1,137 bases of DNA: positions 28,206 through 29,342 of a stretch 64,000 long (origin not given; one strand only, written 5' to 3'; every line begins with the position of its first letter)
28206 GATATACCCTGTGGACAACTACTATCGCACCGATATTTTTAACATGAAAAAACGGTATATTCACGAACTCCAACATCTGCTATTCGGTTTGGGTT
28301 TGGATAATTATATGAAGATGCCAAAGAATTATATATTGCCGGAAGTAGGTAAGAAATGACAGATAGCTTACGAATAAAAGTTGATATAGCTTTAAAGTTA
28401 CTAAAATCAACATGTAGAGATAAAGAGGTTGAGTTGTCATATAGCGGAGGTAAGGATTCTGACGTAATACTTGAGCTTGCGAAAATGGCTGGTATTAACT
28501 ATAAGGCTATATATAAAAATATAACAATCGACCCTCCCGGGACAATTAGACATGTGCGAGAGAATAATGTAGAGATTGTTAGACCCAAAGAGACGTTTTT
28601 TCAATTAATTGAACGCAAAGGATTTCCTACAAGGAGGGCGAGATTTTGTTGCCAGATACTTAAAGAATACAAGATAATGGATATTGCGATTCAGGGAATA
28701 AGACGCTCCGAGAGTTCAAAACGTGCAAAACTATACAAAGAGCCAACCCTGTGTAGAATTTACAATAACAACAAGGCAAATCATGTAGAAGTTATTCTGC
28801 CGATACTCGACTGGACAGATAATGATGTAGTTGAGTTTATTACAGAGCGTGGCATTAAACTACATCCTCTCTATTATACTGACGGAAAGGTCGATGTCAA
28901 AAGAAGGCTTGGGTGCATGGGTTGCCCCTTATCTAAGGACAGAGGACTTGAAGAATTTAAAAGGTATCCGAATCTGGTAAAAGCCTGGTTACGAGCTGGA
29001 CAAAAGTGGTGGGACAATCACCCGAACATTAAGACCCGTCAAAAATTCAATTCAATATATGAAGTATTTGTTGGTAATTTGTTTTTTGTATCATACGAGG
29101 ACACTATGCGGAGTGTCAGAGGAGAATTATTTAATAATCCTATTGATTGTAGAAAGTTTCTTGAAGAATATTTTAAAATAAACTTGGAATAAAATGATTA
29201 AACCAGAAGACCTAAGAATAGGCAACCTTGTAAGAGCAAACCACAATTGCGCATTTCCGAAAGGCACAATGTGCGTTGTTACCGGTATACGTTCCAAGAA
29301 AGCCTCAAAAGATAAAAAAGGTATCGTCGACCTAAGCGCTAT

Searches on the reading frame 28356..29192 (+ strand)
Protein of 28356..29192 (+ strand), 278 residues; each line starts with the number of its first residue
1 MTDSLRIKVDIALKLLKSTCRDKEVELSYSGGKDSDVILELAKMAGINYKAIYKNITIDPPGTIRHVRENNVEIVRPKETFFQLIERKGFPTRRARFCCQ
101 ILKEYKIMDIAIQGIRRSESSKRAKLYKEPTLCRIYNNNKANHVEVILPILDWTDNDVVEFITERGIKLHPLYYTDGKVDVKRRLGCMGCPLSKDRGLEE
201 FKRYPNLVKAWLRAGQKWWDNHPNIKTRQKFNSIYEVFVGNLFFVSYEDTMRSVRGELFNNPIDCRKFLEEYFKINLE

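Call 18: search_protein_families(library=phrogs, proteins=[window:28356-29192:+], max_evalue=0.00001)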
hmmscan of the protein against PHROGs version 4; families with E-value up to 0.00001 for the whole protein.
window:28356-29192:+ (278 aa): 2 families
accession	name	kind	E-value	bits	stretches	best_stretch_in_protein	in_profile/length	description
phrog_424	-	moron, auxiliary metabolic gene and host takeover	2.9e-36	126.4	1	17-214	153-364/460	phosphoadenosine phosphosulfate reductase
phrog_2302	-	moron, auxiliary metabolic gene and host takeover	3.1e-16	60.3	1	84-178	130-229/381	phosphoadenosine phosphosulfate reductase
